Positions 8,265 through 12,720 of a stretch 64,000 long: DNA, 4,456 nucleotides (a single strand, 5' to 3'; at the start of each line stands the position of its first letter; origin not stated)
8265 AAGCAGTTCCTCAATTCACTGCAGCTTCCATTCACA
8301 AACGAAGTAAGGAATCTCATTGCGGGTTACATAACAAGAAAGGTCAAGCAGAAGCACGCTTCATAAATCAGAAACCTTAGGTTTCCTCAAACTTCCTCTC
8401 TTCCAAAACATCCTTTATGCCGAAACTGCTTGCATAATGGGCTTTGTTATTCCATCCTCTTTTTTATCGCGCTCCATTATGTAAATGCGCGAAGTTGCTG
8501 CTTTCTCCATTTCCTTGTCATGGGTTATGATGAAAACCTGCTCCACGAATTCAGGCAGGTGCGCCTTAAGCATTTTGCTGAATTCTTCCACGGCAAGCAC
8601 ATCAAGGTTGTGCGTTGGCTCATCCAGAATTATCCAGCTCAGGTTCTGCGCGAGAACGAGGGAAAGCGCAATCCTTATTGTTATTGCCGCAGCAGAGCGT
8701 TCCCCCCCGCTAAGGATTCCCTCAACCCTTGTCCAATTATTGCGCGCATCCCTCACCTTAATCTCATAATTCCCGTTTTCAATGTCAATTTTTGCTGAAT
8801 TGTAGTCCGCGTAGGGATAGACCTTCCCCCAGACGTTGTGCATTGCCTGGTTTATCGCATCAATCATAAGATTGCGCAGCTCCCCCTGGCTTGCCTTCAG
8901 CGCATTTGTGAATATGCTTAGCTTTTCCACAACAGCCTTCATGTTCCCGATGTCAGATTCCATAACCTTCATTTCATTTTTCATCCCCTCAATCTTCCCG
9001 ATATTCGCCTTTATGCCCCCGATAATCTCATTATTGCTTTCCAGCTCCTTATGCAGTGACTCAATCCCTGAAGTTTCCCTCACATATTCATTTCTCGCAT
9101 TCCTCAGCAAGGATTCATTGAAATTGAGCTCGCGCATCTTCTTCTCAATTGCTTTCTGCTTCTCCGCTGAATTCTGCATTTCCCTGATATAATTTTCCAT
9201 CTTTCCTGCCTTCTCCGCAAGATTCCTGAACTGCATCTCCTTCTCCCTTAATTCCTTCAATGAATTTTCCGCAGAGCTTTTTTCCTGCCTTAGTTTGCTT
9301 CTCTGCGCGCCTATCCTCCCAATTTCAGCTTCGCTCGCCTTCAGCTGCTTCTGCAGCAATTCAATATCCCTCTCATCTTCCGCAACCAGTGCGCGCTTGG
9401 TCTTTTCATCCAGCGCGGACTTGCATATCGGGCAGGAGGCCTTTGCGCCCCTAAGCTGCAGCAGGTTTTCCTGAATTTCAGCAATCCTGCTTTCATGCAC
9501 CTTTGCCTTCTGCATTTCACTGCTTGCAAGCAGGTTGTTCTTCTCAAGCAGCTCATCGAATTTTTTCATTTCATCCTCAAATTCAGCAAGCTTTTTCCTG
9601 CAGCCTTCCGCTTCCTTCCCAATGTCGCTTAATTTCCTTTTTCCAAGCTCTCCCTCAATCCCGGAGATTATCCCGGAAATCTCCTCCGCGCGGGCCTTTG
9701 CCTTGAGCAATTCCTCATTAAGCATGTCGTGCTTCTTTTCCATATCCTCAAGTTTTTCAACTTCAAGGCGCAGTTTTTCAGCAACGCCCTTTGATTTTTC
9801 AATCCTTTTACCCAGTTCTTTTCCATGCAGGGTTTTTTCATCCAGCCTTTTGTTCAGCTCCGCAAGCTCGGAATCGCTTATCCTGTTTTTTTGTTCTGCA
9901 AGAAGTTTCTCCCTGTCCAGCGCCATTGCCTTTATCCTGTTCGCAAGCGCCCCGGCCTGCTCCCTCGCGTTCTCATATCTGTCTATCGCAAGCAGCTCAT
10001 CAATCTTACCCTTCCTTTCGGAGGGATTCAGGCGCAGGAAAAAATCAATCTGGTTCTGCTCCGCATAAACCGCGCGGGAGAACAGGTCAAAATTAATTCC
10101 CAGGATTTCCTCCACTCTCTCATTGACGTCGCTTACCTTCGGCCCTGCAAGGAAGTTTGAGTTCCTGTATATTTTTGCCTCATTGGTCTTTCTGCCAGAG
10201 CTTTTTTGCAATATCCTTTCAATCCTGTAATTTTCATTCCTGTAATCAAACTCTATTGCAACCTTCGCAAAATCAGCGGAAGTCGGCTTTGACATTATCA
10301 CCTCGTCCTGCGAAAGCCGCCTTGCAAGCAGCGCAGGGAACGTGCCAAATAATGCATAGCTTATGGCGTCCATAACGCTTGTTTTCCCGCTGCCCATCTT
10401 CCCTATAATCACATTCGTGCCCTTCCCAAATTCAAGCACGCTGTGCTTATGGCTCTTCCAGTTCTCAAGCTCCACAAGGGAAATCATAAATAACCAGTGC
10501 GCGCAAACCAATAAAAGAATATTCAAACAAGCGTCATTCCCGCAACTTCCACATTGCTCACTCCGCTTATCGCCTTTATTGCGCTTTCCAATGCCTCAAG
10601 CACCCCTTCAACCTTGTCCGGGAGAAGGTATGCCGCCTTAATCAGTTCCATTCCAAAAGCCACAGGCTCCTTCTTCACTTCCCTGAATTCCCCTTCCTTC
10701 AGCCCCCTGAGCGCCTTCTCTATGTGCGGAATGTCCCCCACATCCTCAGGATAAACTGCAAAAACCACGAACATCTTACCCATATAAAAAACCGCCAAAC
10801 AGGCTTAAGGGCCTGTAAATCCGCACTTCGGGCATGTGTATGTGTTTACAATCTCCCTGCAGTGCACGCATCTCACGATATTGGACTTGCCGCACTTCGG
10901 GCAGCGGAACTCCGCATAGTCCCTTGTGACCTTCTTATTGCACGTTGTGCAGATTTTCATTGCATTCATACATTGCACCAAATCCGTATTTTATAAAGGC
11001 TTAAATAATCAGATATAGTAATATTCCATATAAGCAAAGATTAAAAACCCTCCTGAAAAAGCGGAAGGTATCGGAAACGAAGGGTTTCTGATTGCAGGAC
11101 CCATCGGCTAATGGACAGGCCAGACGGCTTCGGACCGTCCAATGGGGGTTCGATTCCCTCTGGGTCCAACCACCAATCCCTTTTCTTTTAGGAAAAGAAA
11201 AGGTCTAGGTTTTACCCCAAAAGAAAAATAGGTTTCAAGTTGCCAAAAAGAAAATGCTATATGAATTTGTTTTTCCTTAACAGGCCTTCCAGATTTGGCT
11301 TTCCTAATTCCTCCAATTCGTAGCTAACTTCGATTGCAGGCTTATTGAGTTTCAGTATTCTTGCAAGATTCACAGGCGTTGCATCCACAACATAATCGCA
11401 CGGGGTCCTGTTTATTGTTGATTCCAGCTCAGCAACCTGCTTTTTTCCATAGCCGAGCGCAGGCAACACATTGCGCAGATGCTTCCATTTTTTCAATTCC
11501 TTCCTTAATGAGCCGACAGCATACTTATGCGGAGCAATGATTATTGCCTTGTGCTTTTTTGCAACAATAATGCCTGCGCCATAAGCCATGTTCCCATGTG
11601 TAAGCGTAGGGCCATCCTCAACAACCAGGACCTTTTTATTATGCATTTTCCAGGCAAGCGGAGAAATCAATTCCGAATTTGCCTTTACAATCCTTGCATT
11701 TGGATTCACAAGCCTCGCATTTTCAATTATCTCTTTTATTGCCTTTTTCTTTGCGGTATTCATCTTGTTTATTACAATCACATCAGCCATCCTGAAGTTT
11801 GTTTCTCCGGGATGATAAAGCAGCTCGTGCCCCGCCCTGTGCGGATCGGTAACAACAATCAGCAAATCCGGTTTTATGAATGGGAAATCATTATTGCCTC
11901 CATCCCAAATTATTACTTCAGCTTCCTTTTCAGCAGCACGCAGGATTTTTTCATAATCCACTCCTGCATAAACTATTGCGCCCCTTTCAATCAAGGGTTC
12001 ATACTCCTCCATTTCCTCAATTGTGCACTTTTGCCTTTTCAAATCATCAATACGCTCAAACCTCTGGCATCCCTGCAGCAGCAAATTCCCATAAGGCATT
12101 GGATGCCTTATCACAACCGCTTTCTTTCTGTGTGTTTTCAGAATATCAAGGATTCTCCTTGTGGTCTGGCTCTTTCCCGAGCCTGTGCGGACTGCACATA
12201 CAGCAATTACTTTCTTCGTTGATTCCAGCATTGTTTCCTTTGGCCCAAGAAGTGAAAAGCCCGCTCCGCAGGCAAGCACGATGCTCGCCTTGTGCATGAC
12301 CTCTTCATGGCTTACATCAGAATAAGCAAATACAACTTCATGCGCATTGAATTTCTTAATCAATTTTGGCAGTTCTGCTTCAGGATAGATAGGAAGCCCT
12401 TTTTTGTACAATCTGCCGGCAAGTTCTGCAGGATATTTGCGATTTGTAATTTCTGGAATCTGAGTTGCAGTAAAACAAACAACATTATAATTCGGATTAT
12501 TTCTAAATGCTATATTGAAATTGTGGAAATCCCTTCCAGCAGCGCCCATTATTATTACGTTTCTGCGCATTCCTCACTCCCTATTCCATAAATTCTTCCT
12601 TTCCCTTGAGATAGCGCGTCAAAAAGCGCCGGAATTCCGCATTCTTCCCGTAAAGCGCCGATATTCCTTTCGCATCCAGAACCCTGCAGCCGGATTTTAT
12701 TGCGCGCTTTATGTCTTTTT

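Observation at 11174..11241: Recurrent ~70-nt intergenic element at gene junctions (three copies) with a T-tract palindrome and a conserved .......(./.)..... core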

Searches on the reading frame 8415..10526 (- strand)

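Call 11: search_protein_families(library=pfam, proteins=[window:8415-10526:-])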
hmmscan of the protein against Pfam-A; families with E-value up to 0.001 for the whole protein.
window:8415-10526:- (703 aa): 8 families
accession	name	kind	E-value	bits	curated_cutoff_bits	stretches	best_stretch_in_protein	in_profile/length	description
PF02463.25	SMC_N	-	6.9e-20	71.8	40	1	15-686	2-214/220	RecF/RecN/SMC N terminal domain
PF13476.12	AAA_23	-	1.8e-17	65.1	27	1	18-229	2-194/201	AAA domain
PF13175.12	AAA_15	-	4.9e-09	36.7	32.1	1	14-452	1-283/374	AAA ATPase domain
PF13555.12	AAA_29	-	2.7e-07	30.7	27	1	18-61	4-48/61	P-loop containing region of AAA domain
PF04423.19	Rad50_zn_hook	-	3.3e-06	27.2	24.3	1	345-395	2-52/52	Rad50 zinc hook motif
PF13304.12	AAA_21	-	1.6e-05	25.6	27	0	38-174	2-152/304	AAA domain, putative AbiEii toxin, Type IV TA system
PF13558.12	SbcC_Walker_B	-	0.00046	20.8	27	0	586-654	11-89/90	SbcC/RAD50-like, Walker B motif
PF14712.11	Snapin_Pallidin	-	0.00088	20.1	29.6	0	389-467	9-88/89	Snapin/Pallidin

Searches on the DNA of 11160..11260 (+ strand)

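Call 50: build_rna_model(alignment_id=A1, structure=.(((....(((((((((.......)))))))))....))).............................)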
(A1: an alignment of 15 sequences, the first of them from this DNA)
Model R1 built from alignment A1 (15 sequences, 69 columns); structure: as given.
model positions 61; base pairs 12; branch points 0; effective number of sequences 6.08; information 0.916 bits per position. Calibrated on 0.2 Mb of random sequence (short: E-values are rough).
structure used (alignment columns):
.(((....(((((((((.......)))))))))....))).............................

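Call 51: search_with_rna_model(model_id=R1, source=window, filters=off, max_evalue=10, show_alignments=4)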
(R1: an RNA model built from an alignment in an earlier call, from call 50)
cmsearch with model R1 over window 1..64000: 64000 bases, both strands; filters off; matches with E-value up to 10: 16.
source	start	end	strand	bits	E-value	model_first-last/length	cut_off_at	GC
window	11171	11235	+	76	2.9e-16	1-61/61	no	0.34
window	44758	44821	+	67.3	3.7e-14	1-61/61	no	0.3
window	390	416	+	18.9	0.016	9-31/61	no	0.33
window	390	414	-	18.2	0.023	9-29/61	no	0.28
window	11179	11203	-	17.2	0.041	9-29/61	no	0.32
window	38708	38740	+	12.2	0.64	1-61/61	no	0.45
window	44766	44789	-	10.5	1.7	9-29/61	no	0.21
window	38357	38376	-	9.6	2.8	9-30/61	no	0.45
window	42370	42407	+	9.4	3.2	1-61/61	no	0.47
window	34695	34736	-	8.8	4.2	1-61/61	no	0.43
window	13997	14012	+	8.8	4.4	11-27/61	no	0.12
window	13997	14012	-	8.8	4.4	11-27/61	no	0.12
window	39206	39247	+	8.4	5.4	1-61/61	no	0.5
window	255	273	-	7.8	7.7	10-28/61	no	0.21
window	40380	40392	+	7.4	9.7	12-26/61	no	0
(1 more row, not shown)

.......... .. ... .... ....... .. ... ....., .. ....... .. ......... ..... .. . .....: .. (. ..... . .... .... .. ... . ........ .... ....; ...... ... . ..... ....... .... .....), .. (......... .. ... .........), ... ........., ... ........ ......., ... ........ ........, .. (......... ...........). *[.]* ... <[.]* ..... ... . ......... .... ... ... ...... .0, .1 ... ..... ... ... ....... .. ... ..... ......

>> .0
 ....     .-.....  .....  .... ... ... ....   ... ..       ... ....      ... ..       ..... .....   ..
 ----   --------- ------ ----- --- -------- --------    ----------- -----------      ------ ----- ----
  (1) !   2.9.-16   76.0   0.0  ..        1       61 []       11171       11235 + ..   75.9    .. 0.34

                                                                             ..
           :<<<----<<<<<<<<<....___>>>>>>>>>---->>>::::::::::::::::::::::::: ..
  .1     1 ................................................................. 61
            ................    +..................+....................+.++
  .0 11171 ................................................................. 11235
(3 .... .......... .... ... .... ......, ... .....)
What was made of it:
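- Checked: The next hit in the window scores 18.9 bits (call 51).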

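Call 52: search_with_rna_model(model_id=R1, sources=[L005, L008, L009, L011, L013, L014, L015, L016, L017, L018, L019, L021, L022, L023, L024, L026, L027, L029, L030, L031, L032, L033, L034, L035, L006, L007, L010, L012], max_evalue=0.01)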
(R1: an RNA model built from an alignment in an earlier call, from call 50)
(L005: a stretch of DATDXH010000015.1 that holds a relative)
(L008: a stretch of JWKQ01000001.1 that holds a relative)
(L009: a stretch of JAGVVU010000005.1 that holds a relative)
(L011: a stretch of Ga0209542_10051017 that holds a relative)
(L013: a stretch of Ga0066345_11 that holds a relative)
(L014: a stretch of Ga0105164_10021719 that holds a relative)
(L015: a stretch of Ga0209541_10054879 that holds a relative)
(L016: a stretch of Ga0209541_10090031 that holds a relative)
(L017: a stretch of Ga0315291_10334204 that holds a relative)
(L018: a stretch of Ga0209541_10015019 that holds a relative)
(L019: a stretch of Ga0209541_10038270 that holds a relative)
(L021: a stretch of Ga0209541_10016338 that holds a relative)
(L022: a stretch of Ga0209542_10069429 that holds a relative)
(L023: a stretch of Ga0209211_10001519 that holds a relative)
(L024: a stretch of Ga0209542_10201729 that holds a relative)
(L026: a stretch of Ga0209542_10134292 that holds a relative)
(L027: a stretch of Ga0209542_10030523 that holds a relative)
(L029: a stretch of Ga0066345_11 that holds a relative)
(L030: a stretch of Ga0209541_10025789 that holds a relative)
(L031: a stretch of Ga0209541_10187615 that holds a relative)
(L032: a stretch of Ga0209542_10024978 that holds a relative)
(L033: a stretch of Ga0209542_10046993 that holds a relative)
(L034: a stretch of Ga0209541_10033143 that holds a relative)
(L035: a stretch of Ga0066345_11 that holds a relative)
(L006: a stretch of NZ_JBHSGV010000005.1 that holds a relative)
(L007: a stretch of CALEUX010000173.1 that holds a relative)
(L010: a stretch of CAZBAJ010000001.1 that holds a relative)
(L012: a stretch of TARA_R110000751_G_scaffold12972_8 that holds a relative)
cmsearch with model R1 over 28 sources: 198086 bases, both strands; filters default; matches with E-value up to 0.01: 38.
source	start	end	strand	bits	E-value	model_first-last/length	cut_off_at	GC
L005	5132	5192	-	79.8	1.1e-16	1-61/61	no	0.39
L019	4797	4861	-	77.8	3.4e-16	1-61/61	no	0.32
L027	895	955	+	77.1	4.9e-16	1-61/61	no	0.39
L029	2847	2907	-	77.1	4.9e-16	1-61/61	no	0.39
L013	57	116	-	76.5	6.6e-16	1-61/61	no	0.35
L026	2031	2094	-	75.1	1.5e-15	1-61/61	no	0.36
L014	1147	1211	+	74.7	1.8e-15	1-61/61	no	0.37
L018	11275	11339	-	73.9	2.9e-15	1-61/61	no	0.32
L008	4544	4605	+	73.1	4.4e-15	1-61/61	no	0.39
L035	1538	1599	+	73.1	4.4e-15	1-61/61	no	0.39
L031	288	347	+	69.7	3e-14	1-61/61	no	0.45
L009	7671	7732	+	68.9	4.5e-14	1-61/61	no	0.39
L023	11408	11469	-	68.9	4.5e-14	1-61/61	no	0.39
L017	747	807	+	68.8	4.7e-14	1-61/61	no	0.33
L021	3142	3204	-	68.3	6.5e-14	1-61/61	no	0.27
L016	1547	1609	+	67.6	9.6e-14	1-61/61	no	0.25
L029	801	859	-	67.2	1.2e-13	1-61/61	no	0.46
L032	4424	4488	+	67.1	1.2e-13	1-61/61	no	0.31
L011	4390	4454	+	66.5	1.8e-13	1-61/61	no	0.28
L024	736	800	-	66.2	2.1e-13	1-61/61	no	0.43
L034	3955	4019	-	65.9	2.4e-13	1-61/61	no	0.32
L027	2998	3056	+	65.5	3.1e-13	1-61/61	no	0.44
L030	2093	2157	+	65.1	3.8e-13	1-61/61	no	0.29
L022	4058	4122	+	61.7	2.5e-12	1-61/61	no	0.32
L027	4749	4809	+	61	3.7e-12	1-61/61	no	0.41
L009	2188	2247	+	60.3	5.4e-12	1-61/61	no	0.42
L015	4376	4437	-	57.1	3.2e-11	1-61/61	no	0.34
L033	5174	5238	+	56.5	4.5e-11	1-61/61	no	0.29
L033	5118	5173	+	56.2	5.2e-11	1-61/61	no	0.36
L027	1655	1713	-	49.4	2.3e-09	1-61/61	no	0.25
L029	2089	2147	+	49.4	2.3e-09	1-61/61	no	0.25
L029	4483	4538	-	47.4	6.7e-09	1-61/61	no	0.45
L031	264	323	-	24.1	0.0027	1-61/61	no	0.43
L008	7385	7442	+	23.9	0.0031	1-61/61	no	0.31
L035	4379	4436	+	23.9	0.0031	1-61/61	no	0.31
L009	7777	7830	-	22.6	0.0066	1-61/61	no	0.24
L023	11310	11363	+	22.6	0.0066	1-61/61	no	0.24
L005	6773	6827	+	22.2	0.0082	1-61/61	no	0.2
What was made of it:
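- Model R1 finds 38 hits in 198 kb of these loci and none in the 4 chance loci (call 52).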

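Call 58: search_rna_families(source=window, start=11160, end=11260, threshold=evalue, max_evalue=10)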
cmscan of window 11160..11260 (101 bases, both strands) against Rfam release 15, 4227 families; matches with E-value up to 10: 15.
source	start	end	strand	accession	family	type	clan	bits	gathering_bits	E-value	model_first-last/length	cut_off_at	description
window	11178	11204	+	RF04239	mir-4679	Gene; miRNA;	-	15.5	88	1.1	1-75/75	no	mir-4679 microRNA precursor family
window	11179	11229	-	RF04239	mir-4679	Gene; miRNA;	-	15.5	88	1.2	1-75/75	no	mir-4679 microRNA precursor family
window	11161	11260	+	RF00422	SCARNA24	Gene; snRNA; snoRNA; scaRNA;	CL00018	15.1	70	2.4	1-122/130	3'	Small Cajal body specific RNA 24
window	11164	11201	+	RF01376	CRISPR-DR63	Gene; CRISPR;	CL00015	15.1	37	3.5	1-37/37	no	CRISPR RNA direct repeat element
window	11178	11229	-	RF03331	mir-247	Gene; miRNA;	-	15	70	0.58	1-89/89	no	mir-247 microRNA precursor family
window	11172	11209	-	RF03491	mir-3146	Gene; miRNA;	-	15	96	1.6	1-79/79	no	mir-3146 microRNA precursor family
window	11180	11228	-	RF03956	mir-737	Gene; miRNA;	-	14.5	60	6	1-63/63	no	mir-737 microRNA precursor family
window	11179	11206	+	RF01367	CRISPR-DR54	Gene; CRISPR;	-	12.3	39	6.2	4-31/37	no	CRISPR RNA direct repeat element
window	11181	11227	-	RF03578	mir-3910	Gene; miRNA;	-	12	95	7.4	1-82/82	no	mir-3910 microRNA precursor family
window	11180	11202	-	RF01578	RUF1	Gene; sRNA;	-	10.5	70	5.1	89-111/264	no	Plasmodium RNA of unkown function RUF1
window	11160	11210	-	RF01468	rli32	Gene; sRNA;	-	9.9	100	4.6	1-51/147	3'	Listeria sRNA rli32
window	11212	11231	-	RF02172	RFPL3-AS1_2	Gene; lncRNA;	-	9.3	40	1.9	52-71/71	no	RFPL3 antisense RNA 1 conserved region 2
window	11182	11201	+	RF00180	REN-SRE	Cis-reg;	-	8.4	41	8.3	1-21/37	no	Renin stability regulatory element (REN-SRE)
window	11174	11212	+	RF02142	HOXA11-AS1_6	Gene; lncRNA;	-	7.4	50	5.8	140-179/179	no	HOXA11 antisense RNA 1 conserved region 6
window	11160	11247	-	RF02800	Rp_sR47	Gene; sRNA;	-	7.3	60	4.8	1-89/316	3'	Rickettsia sRNA47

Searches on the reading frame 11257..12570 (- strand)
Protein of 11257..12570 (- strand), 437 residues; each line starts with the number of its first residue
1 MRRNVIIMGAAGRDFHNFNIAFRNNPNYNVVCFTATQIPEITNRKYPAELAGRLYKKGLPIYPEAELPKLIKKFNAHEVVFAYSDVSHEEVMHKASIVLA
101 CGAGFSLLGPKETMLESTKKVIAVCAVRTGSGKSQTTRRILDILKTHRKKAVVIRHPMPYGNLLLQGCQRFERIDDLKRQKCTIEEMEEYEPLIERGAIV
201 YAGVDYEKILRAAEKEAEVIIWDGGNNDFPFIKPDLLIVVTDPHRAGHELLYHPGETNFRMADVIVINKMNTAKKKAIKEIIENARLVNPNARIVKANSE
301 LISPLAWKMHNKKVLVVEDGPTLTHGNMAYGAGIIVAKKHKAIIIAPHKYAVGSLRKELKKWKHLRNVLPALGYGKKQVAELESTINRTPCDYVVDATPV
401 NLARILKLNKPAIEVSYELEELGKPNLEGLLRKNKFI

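Call 11: search_protein_families(library=pfam, proteins=[window:11257-12570:-])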
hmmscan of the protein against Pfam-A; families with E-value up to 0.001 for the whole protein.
window:11257-12570:- (437 aa): 1 family
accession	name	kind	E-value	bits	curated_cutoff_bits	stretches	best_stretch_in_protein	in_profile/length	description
PF02492.25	cobW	-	0.00017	21.6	20.7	0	233-295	114-179/180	CobW/HypB/UreG, nucleotide-binding domain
